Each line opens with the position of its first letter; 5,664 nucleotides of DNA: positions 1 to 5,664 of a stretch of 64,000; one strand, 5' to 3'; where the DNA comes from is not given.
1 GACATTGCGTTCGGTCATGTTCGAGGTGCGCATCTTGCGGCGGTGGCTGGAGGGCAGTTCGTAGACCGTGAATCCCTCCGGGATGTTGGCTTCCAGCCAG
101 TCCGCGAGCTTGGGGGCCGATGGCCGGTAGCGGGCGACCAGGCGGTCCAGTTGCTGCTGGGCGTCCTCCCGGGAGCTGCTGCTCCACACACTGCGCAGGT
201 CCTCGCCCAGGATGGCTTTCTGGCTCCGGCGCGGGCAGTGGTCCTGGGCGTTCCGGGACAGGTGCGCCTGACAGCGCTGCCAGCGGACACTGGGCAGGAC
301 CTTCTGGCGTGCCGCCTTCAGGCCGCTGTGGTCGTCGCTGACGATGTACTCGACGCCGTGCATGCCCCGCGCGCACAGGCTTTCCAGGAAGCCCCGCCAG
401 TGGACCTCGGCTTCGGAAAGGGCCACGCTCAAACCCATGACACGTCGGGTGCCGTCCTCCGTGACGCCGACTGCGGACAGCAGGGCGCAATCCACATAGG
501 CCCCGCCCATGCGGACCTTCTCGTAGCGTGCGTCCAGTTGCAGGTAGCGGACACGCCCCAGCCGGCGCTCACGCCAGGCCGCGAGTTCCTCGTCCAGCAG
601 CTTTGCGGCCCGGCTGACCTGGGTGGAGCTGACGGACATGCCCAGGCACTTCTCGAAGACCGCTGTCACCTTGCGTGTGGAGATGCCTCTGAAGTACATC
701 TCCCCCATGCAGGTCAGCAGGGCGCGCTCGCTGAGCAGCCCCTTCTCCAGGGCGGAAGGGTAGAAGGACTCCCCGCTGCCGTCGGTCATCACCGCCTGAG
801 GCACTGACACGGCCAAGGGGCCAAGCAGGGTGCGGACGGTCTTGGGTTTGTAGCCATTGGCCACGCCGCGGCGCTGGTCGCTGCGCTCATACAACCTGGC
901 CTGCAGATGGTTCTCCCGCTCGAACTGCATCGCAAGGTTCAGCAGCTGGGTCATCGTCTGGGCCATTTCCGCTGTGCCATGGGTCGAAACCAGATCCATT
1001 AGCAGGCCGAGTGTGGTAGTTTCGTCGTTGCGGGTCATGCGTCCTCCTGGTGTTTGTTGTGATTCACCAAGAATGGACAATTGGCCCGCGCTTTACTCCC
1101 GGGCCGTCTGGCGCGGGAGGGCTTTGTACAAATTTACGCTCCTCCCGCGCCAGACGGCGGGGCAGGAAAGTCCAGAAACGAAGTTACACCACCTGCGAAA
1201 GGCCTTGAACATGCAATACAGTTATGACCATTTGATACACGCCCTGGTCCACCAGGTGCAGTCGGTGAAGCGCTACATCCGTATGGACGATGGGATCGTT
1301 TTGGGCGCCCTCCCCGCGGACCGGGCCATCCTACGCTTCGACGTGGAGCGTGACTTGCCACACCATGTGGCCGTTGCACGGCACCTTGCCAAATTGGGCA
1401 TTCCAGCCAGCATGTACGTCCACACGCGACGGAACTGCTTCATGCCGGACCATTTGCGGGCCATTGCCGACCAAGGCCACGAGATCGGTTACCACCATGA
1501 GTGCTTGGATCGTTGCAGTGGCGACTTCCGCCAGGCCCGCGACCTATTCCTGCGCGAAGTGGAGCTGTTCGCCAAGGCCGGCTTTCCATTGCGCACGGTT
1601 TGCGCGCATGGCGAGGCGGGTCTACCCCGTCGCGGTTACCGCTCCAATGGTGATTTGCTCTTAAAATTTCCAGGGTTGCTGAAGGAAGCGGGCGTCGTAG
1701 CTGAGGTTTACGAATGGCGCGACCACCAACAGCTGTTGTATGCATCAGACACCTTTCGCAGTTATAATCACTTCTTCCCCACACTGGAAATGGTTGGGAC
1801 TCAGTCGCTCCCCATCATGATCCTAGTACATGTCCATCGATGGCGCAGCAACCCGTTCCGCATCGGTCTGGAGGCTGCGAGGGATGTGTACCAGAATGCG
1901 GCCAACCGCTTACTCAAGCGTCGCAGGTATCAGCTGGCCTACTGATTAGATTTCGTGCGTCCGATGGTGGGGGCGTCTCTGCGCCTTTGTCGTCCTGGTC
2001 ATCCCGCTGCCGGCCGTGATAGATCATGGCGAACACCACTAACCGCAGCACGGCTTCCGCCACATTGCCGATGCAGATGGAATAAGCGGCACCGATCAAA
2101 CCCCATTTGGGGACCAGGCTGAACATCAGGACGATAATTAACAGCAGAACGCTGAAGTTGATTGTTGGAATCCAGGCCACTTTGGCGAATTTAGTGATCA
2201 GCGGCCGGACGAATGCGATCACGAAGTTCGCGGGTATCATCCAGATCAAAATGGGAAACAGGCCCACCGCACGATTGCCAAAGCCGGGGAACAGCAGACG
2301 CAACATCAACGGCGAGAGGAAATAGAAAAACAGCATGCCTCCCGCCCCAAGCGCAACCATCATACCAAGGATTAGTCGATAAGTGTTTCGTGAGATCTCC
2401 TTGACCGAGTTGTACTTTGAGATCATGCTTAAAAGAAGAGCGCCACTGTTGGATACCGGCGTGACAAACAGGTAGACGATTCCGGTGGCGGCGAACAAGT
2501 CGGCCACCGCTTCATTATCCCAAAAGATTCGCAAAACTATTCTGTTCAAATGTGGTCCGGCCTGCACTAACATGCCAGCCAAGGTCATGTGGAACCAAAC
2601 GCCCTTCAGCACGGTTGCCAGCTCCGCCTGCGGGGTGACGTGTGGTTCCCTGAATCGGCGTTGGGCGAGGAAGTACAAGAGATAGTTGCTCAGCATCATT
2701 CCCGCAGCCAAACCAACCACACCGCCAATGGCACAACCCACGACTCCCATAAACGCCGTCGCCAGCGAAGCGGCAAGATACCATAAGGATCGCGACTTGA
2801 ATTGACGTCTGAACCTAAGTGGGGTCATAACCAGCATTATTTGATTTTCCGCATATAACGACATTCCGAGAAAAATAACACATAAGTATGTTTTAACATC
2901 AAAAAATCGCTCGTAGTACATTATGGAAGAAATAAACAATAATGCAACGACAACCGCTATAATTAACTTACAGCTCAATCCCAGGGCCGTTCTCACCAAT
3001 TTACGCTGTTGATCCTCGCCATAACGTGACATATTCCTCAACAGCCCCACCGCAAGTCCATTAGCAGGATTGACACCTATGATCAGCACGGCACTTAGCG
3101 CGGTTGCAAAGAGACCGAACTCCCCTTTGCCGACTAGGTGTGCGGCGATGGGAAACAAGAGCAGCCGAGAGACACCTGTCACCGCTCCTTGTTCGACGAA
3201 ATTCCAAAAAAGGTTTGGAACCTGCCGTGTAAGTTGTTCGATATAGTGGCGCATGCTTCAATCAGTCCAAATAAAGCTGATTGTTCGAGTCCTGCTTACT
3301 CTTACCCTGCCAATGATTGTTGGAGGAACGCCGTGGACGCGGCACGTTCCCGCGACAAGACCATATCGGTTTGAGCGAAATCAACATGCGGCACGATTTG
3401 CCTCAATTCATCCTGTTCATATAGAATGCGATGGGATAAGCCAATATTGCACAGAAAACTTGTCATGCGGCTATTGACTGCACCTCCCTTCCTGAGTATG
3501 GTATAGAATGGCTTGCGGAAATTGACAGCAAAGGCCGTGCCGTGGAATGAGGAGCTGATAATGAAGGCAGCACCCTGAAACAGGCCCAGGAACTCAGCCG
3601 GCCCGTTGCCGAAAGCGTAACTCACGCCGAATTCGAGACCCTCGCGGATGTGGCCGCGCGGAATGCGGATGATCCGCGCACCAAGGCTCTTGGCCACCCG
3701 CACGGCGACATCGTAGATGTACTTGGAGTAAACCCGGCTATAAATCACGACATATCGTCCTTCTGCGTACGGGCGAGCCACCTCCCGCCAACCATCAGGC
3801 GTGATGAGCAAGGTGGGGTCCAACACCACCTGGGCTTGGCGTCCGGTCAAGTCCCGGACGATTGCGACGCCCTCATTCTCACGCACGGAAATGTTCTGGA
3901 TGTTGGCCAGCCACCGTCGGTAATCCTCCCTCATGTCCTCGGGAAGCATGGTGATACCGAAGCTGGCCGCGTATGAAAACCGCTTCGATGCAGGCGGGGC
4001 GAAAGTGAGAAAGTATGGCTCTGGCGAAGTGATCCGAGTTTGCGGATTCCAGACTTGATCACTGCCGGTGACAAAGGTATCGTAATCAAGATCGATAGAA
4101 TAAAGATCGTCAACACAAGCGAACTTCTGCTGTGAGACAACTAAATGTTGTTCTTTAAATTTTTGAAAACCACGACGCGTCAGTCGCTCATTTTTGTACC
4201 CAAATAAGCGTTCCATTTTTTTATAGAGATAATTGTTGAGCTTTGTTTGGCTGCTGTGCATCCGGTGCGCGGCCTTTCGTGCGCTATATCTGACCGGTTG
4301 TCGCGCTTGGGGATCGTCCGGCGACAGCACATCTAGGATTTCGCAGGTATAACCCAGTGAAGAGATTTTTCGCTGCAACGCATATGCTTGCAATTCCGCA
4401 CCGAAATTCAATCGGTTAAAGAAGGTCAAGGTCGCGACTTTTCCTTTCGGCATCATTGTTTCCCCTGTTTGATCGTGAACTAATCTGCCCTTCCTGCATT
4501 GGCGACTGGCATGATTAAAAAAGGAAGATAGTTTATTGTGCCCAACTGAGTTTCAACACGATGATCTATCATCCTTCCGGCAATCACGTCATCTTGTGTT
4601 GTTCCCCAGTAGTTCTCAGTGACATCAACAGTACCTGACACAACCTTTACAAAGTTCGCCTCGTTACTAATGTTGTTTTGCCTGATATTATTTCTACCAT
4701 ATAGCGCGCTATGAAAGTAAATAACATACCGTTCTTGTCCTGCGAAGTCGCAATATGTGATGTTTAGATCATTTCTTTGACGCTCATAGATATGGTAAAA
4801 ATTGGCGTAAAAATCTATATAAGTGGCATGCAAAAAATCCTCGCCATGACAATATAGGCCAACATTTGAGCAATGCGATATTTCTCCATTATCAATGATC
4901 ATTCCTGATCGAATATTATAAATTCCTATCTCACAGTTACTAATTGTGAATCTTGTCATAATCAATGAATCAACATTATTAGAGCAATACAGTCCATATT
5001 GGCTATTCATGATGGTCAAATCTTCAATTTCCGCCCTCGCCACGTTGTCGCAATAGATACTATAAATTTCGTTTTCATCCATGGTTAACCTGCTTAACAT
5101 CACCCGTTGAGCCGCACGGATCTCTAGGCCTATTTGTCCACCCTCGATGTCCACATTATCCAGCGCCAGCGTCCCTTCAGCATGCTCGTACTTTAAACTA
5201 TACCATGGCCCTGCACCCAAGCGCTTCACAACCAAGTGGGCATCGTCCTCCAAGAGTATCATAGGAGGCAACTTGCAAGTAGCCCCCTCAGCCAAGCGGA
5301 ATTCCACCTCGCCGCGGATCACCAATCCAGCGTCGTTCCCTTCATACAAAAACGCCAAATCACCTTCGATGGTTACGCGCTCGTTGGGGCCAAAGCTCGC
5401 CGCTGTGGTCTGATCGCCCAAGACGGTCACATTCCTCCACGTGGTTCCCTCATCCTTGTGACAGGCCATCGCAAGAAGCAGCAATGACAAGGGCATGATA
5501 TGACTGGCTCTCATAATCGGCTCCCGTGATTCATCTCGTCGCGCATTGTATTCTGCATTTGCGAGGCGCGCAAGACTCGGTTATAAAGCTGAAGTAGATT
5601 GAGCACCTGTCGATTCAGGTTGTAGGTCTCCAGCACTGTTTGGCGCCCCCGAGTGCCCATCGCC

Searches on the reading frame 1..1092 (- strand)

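Call 57: search_protein_families(library=pfam, proteins=[window:1-1092:-], max_evalue=0.00001)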
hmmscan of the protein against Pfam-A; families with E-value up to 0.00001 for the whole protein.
window:1-1092:- (364 aa): 2 families
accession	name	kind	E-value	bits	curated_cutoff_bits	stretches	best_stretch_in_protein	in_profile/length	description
PF00872.24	Transposase_mut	-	5.9e-74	249.7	21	1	40-362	22-340/379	Transposase, Mutator family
PF10551.15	MULE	-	2.5e-08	34.7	27.6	1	185-281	3-99/99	MULE transposase domain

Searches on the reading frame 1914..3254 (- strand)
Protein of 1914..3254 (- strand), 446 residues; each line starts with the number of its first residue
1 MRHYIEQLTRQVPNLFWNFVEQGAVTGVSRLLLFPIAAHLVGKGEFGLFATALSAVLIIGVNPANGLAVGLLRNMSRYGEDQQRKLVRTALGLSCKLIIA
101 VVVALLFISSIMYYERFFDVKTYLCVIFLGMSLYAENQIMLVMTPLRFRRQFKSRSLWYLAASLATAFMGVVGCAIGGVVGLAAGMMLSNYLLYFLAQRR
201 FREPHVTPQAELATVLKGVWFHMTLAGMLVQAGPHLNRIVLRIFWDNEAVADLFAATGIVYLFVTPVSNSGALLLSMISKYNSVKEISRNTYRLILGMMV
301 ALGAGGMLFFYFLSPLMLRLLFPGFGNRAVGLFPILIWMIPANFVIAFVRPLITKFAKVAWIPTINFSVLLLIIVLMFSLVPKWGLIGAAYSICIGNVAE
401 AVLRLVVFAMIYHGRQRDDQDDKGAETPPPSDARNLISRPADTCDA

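Call 56: search_protein_families(library=pfam, proteins=[window:1914-3254:-], max_evalue=0.00001)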
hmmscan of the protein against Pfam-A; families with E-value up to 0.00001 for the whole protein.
window:1914-3254:- (446 aa): 1 family
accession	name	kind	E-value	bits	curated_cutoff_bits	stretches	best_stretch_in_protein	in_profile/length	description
PF01943.22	Polysacc_synt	-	6.1e-07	29.6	28.2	0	14-260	4-251/274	Polysaccharide biosynthesis protein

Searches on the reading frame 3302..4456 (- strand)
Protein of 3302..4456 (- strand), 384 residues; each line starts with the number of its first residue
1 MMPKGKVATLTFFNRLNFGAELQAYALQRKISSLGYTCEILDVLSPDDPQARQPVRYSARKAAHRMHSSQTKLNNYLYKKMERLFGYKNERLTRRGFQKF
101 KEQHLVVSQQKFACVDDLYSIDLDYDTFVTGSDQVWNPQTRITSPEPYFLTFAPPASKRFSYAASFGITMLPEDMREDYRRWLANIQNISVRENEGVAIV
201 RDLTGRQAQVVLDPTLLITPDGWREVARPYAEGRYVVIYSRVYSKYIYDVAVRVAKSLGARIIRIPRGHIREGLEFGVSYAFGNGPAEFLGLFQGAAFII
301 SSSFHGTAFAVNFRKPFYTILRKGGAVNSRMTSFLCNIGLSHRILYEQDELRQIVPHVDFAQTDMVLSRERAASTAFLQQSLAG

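Call 56: search_protein_families(library=pfam, proteins=[window:3302-4456:-], max_evalue=0.00001)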
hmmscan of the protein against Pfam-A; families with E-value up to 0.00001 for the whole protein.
window:3302-4456:- (384 aa): 1 family
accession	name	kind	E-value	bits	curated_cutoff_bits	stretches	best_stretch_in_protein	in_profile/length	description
PF04230.19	PS_pyruv_trans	-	9.7e-35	121.3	25.3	1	17-320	1-276/280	Polysaccharide pyruvyl transferase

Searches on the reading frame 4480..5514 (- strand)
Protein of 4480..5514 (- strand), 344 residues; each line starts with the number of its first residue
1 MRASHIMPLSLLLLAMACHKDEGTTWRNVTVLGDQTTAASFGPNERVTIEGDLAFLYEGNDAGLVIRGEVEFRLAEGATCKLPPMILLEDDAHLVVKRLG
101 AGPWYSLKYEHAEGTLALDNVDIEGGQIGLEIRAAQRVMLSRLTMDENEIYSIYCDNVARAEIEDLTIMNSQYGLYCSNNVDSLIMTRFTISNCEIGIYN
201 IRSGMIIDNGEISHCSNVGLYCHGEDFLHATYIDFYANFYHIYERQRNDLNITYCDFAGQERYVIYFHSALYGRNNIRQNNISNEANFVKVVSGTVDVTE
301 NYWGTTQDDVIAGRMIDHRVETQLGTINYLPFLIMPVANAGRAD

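Call 56: search_protein_families(library=pfam, proteins=[window:4480-5514:-], max_evalue=0.00001)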
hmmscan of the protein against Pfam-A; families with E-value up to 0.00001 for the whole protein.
window:4480-5514:- (344 aa): 2 families
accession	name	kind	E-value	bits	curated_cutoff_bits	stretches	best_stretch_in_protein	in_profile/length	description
PF13229.12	Beta_helix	-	8.5e-11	42.2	25.9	1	153-296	3-149/158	Right handed beta helix region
PF05048.19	NosD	-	1.5e-08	34.8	23.6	1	49-201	5-156/212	Periplasmic copper-binding protein (NosD)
